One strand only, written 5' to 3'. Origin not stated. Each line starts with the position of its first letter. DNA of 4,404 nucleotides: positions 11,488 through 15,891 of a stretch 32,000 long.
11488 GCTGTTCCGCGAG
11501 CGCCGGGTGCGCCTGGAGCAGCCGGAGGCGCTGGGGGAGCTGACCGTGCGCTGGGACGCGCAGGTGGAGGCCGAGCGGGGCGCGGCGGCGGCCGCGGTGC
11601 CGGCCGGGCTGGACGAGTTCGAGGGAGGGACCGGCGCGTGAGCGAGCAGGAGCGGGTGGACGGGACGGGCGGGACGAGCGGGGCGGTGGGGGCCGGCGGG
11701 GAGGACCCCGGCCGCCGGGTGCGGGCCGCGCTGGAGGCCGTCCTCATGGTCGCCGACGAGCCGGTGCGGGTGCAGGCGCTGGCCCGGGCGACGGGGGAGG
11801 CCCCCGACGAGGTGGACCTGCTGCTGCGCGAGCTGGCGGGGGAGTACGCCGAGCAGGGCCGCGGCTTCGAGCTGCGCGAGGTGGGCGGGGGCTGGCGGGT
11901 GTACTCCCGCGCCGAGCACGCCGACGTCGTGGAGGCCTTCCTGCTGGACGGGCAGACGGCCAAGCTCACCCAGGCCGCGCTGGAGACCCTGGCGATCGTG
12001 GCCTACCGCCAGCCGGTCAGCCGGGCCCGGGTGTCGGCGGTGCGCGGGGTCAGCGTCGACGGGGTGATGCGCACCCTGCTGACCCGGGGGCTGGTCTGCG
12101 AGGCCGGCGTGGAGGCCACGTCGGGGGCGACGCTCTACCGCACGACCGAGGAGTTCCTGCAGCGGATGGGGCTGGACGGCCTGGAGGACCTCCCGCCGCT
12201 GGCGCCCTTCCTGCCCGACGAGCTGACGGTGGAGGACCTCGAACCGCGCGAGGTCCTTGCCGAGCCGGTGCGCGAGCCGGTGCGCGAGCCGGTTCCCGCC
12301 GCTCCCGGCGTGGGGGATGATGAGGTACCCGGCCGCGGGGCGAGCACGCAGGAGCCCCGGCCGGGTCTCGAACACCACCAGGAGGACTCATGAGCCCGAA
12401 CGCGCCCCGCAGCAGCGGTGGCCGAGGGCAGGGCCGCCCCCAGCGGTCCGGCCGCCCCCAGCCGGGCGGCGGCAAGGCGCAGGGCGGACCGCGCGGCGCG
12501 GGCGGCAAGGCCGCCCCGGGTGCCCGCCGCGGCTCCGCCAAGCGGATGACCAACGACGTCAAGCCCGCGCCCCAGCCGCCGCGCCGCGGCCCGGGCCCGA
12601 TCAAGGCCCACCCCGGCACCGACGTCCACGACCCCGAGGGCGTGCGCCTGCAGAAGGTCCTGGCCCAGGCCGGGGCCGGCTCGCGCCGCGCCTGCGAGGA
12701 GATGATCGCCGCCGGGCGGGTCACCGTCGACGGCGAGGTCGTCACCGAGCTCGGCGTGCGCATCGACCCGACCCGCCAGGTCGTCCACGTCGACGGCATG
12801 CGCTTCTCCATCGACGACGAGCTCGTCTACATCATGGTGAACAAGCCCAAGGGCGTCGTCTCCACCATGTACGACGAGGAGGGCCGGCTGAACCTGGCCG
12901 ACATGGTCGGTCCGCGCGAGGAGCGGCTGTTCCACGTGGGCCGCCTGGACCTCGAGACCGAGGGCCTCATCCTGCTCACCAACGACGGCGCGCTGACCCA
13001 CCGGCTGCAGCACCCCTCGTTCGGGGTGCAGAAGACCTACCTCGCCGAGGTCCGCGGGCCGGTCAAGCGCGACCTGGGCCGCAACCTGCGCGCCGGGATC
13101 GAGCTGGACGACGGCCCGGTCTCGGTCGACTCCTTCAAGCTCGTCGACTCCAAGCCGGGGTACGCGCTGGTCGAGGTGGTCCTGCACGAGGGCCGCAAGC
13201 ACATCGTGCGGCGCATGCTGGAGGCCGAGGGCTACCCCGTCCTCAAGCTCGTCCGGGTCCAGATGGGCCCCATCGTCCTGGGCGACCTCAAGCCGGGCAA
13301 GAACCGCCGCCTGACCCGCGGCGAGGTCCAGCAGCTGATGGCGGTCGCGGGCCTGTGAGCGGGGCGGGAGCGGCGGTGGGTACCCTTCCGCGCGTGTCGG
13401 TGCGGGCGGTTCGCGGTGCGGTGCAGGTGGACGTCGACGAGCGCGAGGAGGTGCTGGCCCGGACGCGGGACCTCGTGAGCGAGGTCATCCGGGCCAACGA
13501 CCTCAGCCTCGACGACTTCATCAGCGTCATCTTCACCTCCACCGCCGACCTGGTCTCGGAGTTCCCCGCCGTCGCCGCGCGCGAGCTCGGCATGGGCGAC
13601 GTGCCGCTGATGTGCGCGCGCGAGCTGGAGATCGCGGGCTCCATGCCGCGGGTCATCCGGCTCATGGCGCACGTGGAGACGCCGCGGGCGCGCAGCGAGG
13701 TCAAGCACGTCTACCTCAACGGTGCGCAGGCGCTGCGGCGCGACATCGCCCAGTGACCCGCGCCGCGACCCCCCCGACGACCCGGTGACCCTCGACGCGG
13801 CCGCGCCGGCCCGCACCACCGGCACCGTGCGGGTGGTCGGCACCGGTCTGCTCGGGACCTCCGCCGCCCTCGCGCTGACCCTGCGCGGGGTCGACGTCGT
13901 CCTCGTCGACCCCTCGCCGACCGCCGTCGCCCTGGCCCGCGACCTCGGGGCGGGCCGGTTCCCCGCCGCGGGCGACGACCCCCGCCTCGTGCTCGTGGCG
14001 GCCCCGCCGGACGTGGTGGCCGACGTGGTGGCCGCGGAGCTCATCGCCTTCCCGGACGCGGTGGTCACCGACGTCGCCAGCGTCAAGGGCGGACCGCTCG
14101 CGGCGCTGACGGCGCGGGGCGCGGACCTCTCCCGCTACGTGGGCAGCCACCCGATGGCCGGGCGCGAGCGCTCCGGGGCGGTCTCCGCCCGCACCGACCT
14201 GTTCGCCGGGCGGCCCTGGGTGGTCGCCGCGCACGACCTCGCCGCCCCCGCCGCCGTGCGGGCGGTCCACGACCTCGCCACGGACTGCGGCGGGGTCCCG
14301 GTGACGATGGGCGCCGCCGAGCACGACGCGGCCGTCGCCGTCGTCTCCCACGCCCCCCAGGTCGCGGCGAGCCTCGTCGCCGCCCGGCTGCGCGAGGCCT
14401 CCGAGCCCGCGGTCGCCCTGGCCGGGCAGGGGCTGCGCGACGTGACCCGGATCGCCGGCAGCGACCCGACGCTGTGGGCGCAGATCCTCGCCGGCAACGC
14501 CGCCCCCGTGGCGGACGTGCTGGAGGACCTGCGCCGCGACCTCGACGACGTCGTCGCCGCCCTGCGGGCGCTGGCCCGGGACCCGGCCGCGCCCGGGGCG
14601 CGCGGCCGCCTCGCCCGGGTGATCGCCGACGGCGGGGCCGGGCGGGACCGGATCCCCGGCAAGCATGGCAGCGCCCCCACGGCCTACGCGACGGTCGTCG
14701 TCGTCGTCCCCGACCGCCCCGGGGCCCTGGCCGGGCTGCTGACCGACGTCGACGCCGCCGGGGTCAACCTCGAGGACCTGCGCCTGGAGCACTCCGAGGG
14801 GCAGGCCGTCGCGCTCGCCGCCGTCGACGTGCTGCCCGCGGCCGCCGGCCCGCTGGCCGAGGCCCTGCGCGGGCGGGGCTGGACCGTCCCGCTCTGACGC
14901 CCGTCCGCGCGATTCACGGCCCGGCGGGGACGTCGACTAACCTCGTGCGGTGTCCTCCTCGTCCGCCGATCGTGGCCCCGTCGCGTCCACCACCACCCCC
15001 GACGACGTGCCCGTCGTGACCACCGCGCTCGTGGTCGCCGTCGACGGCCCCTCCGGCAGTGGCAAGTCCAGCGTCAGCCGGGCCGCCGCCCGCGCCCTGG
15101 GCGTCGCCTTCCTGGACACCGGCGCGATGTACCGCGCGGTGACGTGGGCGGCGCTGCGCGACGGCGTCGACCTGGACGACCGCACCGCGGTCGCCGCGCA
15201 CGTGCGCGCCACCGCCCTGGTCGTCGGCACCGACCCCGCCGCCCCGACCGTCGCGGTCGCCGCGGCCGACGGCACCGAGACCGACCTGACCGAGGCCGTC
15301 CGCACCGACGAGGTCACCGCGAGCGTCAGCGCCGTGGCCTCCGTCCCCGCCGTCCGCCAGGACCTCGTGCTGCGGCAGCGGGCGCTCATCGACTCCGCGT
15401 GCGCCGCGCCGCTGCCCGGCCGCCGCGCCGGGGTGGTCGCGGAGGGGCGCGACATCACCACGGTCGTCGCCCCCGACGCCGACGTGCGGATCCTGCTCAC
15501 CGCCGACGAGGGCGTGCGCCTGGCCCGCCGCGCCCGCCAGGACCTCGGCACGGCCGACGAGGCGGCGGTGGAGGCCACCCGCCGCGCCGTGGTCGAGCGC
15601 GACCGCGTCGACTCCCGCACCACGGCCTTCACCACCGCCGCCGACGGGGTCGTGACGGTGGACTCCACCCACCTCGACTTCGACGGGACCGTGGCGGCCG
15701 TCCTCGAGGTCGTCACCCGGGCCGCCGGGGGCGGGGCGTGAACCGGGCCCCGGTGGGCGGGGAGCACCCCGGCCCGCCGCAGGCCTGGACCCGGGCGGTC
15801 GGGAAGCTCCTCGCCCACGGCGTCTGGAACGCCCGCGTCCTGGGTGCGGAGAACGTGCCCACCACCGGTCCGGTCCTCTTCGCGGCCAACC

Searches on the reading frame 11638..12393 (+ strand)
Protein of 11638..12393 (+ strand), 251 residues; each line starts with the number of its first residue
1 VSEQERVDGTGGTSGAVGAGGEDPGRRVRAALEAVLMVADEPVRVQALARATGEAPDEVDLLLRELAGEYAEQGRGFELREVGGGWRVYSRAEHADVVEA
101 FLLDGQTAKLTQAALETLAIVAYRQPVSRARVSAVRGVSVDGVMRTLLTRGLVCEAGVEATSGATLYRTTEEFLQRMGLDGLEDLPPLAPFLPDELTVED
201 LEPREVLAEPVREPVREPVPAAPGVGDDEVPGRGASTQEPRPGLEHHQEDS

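Call 3: search_protein_families(library=pfam, proteins=[window:11638-12393:+], max_evalue=0.01)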
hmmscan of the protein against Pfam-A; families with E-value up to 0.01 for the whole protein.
window:11638-12393:+ (251 aa): 1 family
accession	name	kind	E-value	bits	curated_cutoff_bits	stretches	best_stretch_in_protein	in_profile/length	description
PF04079.22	SMC_ScpB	-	1.3e-51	174.8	27.4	1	31-188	2-160/160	Segregation and condensation complex subunit ScpB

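Call 4: search_protein_families(library=ncbifam, proteins=[window:11638-12393:+], max_evalue=0.01)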
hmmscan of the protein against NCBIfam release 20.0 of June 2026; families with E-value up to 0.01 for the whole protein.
window:11638-12393:+ (251 aa): 3 families
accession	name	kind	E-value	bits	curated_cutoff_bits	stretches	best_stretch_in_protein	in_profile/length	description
TIGR00281.1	TIGR00281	equivalog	5.3e-31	107.7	89.2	1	29-193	3-169/186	SMC-Scp complex subunit ScpB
NF001106.1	PRK00135.2-1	exception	4.4e-20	71.9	300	1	28-188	202-365/377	SMC-Scp complex subunit ScpB, long form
NF009710.0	PRK13239.1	equivalog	0.00047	19.6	193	0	37-75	31-70/210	alkylmercury lyase MerB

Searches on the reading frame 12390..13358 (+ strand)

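Call 3: search_protein_families(library=pfam, proteins=[window:12390-13358:+], max_evalue=0.01)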
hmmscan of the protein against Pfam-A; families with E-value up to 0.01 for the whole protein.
window:12390-13358:+ (322 aa): 2 families
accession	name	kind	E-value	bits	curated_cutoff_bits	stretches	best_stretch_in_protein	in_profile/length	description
PF00849.27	PseudoU_synth_2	-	3.8e-25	89.3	26.8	1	147-279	2-152/152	RNA pseudouridylate synthase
PF01479.30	S4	-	2.5e-12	46.8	22.8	1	85-128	1-45/48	S4 domain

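Call 4: search_protein_families(library=ncbifam, proteins=[window:12390-13358:+], max_evalue=0.01)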
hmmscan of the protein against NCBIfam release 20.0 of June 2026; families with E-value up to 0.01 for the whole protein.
window:12390-13358:+ (322 aa): 8 families
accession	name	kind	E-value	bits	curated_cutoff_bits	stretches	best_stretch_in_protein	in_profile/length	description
TIGR00093.1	TIGR00093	subfamily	1.7e-43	148.1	109.3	1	151-309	1-160/161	pseudouridine synthase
NF007976.1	PRK10700.1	equivalog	2.5e-41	141.7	290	1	86-298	4-221/291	23S rRNA pseudouridine(2605) synthase RluB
NF008097.0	PRK10839.1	equivalog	3.4e-36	125.1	275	1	85-316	1-230/232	16S rRNA pseudouridine(516) synthase RsuA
NF007784.0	PRK10475.1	equivalog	7.4e-31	107.2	318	1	83-318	5-234/290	23S rRNA pseudouridine(2604) synthase RluF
NF008487.1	PRK11394.1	equivalog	7.7e-23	81.1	284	1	147-309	30-205/206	23S rRNA pseudouridine(2457) synthase RluE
TIGR00005.1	rluA_subfam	subfamily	3.1e-12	46.4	192.7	1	83-285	4-238/298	RluA family pseudouridine synthase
NF008321.0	PRK11112.1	equivalog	3.5e-06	26.5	328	1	147-227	11-96/257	tRNA pseudouridine(65) synthase TruC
TIGR01621.1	RluA-like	hypoth_equivalog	0.0017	17.6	222.3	1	147-220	11-86/217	TIGR01621 family pseudouridine synthase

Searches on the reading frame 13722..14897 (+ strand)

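Call 61: search_protein_families(library=pfam, proteins=[window:13722-14897:+], max_evalue=0.001)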
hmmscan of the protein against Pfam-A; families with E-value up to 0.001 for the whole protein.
window:13722-14897:+ (391 aa): 4 families
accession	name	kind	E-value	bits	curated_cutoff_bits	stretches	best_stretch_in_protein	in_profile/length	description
PF20463.3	PDH_C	-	1.5e-19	70.6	22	1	198-283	2-90/102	Prephenate dehydrogenase, dimerization domain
PF02153.23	PDH_N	-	2.7e-19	69.6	26.5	1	49-192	2-151/154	Prephenate dehydrogenase, nucleotide-binding domain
PF01842.31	ACT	-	6.5e-05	23.1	27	1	324-364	2-40/66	ACT domain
PF02737.24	3HCDH_N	-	0.00037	20.9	22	0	35-73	1-39/180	3-hydroxyacyl-CoA dehydrogenase, NAD binding domain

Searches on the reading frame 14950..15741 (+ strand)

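Call 61: search_protein_families(library=pfam, proteins=[window:14950-15741:+], max_evalue=0.001)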
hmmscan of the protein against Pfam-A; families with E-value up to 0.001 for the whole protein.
window:14950-15741:+ (263 aa): 3 families
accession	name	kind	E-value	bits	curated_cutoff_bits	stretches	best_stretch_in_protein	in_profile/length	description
PF02224.24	Cytidylate_kin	-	5.5e-48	163.9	26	1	29-256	1-210/211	Cytidylate kinase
PF13238.12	AAA_18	-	0.00054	20.8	29.4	0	29-74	1-39/128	AAA domain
PF13189.12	Cytidylate_kin2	-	0.00094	19.8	28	0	155-212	89-146/176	Cytidylate kinase-like family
